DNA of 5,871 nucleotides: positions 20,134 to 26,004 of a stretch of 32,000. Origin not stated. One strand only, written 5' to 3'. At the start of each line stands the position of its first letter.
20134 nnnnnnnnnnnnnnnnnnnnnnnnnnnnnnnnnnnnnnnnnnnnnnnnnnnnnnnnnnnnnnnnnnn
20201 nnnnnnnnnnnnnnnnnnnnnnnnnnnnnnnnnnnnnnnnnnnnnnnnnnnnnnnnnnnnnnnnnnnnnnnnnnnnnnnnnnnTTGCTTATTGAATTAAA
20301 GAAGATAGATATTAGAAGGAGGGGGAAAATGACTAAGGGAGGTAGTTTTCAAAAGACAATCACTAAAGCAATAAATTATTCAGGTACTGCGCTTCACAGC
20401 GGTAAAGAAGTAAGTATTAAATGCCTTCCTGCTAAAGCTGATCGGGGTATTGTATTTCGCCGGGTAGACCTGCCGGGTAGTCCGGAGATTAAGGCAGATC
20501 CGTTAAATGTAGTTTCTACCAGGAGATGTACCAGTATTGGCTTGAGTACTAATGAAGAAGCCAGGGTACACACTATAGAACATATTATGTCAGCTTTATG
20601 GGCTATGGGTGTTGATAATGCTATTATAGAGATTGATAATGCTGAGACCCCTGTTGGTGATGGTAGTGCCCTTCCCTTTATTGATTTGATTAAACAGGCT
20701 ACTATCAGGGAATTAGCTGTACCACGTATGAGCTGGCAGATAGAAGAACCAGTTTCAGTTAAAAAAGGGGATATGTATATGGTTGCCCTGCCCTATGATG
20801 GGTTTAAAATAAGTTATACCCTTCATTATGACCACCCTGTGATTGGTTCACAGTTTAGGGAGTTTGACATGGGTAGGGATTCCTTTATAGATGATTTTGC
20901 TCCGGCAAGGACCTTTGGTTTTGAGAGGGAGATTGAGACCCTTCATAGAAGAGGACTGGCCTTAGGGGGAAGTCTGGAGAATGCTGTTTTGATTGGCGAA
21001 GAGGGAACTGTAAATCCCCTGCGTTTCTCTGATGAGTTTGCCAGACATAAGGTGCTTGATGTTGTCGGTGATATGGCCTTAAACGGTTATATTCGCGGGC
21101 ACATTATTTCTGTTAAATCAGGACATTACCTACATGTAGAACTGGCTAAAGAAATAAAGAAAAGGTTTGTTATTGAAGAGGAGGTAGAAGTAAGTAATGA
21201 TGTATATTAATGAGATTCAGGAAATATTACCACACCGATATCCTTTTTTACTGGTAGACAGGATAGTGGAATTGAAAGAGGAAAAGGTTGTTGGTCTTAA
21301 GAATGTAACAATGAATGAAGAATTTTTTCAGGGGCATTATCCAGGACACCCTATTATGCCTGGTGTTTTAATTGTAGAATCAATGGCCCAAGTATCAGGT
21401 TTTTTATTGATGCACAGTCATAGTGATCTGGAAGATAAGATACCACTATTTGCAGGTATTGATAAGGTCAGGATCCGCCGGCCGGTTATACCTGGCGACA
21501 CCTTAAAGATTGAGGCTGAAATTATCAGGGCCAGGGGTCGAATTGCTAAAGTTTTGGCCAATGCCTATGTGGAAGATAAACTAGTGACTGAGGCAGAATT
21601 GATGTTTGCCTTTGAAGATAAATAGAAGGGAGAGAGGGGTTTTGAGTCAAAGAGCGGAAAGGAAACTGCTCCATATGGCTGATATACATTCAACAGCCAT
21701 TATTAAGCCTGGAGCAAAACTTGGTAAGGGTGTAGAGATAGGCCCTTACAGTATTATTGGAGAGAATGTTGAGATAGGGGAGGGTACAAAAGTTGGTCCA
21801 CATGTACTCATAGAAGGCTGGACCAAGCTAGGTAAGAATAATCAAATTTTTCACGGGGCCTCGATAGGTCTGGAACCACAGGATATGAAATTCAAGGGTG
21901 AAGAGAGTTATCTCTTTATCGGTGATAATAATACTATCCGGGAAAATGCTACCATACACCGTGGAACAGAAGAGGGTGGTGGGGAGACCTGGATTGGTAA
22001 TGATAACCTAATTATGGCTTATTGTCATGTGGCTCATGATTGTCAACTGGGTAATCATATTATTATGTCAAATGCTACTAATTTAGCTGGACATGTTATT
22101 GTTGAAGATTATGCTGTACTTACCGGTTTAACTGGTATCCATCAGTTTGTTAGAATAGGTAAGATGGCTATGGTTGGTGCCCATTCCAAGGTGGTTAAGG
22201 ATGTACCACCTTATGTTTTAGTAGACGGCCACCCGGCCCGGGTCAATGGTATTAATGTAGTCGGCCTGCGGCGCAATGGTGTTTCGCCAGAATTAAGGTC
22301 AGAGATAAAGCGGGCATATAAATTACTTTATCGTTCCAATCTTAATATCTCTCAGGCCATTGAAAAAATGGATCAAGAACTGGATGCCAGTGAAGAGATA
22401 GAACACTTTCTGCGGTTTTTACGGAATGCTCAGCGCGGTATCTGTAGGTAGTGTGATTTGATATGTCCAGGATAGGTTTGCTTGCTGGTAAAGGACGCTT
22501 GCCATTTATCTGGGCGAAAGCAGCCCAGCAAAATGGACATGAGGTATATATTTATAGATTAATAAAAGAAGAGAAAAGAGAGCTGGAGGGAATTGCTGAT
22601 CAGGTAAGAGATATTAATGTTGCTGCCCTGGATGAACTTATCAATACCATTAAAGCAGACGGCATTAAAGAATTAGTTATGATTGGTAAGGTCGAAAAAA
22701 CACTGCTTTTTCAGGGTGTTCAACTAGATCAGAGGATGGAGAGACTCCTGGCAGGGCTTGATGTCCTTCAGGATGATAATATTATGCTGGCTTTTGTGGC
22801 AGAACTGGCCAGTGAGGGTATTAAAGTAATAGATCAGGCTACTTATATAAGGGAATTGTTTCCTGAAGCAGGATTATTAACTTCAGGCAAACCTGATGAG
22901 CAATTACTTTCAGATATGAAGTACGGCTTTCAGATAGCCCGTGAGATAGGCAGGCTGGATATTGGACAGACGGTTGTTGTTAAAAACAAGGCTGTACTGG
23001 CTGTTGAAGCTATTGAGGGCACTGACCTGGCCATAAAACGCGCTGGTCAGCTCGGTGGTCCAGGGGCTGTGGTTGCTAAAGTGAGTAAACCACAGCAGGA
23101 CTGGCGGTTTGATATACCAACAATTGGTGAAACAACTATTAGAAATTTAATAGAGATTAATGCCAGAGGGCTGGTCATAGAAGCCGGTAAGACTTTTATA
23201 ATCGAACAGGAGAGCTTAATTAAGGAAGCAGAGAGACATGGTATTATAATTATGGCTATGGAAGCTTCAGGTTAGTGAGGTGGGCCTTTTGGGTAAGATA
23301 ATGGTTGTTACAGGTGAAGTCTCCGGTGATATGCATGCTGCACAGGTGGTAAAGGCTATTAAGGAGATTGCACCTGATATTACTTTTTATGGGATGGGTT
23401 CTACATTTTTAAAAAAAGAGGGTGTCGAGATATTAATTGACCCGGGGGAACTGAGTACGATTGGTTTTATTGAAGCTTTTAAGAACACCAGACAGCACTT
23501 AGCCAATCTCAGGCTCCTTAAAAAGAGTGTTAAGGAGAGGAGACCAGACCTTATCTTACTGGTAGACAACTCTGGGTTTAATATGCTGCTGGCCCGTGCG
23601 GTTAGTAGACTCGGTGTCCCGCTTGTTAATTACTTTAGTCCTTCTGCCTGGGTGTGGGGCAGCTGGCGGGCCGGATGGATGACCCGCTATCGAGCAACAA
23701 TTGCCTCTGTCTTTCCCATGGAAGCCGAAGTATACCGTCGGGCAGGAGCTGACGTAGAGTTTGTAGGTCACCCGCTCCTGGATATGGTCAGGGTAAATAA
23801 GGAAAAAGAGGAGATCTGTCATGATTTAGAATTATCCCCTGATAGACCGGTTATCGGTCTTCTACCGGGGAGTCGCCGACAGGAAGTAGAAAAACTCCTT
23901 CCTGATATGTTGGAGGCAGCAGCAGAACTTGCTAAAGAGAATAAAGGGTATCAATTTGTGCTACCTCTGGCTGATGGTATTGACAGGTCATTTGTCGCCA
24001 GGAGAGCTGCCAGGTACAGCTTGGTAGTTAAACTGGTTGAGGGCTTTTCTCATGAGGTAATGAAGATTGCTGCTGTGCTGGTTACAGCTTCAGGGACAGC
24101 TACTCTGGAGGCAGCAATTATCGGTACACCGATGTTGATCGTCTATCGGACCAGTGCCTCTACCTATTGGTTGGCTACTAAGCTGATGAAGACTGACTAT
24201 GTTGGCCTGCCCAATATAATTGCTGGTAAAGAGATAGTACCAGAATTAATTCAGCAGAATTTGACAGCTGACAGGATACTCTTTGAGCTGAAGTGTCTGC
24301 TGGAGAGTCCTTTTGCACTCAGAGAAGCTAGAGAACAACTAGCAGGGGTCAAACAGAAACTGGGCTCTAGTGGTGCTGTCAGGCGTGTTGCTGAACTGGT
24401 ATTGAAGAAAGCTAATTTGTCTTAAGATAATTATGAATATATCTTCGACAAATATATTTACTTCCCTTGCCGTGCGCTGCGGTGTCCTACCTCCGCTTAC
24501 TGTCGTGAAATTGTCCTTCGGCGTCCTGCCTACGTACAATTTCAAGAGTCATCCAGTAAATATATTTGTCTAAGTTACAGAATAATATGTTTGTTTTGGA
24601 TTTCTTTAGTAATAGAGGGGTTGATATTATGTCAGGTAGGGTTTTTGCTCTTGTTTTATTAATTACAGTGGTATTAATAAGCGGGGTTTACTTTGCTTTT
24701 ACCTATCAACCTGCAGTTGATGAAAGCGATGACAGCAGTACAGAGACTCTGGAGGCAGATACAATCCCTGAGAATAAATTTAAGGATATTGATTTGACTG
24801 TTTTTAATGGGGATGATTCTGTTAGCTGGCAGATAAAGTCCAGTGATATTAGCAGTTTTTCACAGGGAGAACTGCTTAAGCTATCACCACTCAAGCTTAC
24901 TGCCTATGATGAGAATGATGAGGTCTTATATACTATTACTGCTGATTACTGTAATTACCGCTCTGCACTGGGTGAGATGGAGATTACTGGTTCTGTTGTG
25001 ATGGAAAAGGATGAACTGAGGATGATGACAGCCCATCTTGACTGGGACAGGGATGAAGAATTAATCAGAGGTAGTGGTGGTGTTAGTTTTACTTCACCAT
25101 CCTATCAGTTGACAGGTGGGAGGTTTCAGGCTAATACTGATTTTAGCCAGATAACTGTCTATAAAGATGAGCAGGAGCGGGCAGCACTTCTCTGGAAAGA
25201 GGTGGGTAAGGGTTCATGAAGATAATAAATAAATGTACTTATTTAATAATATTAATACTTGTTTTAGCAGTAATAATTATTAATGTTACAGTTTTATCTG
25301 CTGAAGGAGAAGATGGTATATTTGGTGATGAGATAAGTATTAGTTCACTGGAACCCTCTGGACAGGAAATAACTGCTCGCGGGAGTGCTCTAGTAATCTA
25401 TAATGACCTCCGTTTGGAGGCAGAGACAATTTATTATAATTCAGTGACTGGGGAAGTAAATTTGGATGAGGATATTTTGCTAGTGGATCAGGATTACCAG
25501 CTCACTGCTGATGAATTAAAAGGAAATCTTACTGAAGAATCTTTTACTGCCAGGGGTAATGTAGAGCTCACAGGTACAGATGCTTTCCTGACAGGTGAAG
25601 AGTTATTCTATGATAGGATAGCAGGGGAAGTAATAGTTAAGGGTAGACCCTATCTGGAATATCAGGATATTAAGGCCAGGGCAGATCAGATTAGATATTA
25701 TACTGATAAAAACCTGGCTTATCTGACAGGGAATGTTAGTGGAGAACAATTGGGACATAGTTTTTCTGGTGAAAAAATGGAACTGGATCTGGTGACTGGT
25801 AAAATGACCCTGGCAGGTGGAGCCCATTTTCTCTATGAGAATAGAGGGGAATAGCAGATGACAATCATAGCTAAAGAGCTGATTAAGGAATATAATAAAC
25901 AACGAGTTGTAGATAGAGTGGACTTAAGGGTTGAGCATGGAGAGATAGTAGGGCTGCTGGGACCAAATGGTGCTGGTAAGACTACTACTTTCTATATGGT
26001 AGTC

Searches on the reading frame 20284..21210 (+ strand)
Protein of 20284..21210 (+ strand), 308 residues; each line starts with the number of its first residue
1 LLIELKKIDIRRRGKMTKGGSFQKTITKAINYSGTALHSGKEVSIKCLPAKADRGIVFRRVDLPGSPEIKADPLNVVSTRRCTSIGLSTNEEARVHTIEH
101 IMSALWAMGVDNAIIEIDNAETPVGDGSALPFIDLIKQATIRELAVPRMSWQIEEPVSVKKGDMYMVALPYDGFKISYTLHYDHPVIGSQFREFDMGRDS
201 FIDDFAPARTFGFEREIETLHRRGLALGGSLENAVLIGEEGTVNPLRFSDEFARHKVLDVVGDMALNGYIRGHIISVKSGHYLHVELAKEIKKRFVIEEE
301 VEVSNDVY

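Call 3: search_protein_families(library=pfam, proteins=[window:20284-21210:+], max_evalue=0.01)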
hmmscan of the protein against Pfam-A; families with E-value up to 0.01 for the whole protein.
window:20284-21210:+ (308 aa): 1 family
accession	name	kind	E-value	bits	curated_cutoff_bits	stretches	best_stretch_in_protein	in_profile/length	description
PF03331.19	LpxC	-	1.8e-98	329.8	27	1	23-292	1-267/268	UDP-3-O-acyl N-acetylglycosamine deacetylase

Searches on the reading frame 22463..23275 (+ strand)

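Call 3: search_protein_families(library=pfam, proteins=[window:22463-23275:+], max_evalue=0.01)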
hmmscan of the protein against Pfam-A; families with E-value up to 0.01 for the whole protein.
window:22463-23275:+ (270 aa): 3 families
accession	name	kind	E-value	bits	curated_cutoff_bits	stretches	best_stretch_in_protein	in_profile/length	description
PF06230.17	LpxI_C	-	9.5e-50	168.3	25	1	136-264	2-131/131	LpxI C-terminal domain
PF17930.7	LpxI_N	-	6.7e-35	120.3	25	1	3-132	1-129/129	LpxI N-terminal domain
PF07905.16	PucR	-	0.0061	17.3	33.5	0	223-267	60-102/118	Purine catabolism regulatory protein-like family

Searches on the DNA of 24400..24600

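Call 77: search_rna_families(source=window, start=24400, end=24600, threshold=evalue, max_evalue=1)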
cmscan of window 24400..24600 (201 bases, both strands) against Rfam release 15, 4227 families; matches with E-value up to 1: 0.
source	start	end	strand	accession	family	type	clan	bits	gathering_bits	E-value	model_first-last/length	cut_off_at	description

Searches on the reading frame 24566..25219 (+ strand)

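Call 3: search_protein_families(library=pfam, proteins=[window:24566-25219:+], max_evalue=0.01)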
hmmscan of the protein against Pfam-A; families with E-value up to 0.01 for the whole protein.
window:24566-25219:+ (217 aa): 1 family
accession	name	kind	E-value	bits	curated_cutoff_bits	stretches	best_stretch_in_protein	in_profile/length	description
PF06835.18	LptC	-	4.5e-12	46.4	21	1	33-200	2-168/175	Lipopolysaccharide-assembly, LptC-related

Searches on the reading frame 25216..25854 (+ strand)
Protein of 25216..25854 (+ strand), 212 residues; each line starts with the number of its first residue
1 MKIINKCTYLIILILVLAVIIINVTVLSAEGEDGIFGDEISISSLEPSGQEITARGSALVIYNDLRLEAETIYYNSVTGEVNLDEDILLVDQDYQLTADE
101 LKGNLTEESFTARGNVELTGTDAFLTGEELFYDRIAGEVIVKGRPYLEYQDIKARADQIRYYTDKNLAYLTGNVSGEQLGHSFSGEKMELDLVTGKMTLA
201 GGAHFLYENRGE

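Call 3: search_protein_families(library=pfam, proteins=[window:25216-25854:+], max_evalue=0.01)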
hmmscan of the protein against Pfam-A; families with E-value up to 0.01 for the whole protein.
window:25216-25854:+ (212 aa): 2 families
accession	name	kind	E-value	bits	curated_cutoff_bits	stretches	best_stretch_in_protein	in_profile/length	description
PF03968.19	LptD_N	-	2.2e-10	41.2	20.4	1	96-195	2-112/113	LptA/(LptD N-terminal domain) LPS transport protein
PF06835.18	LptC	-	0.00015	21.8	21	0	139-206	107-173/175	Lipopolysaccharide-assembly, LptC-related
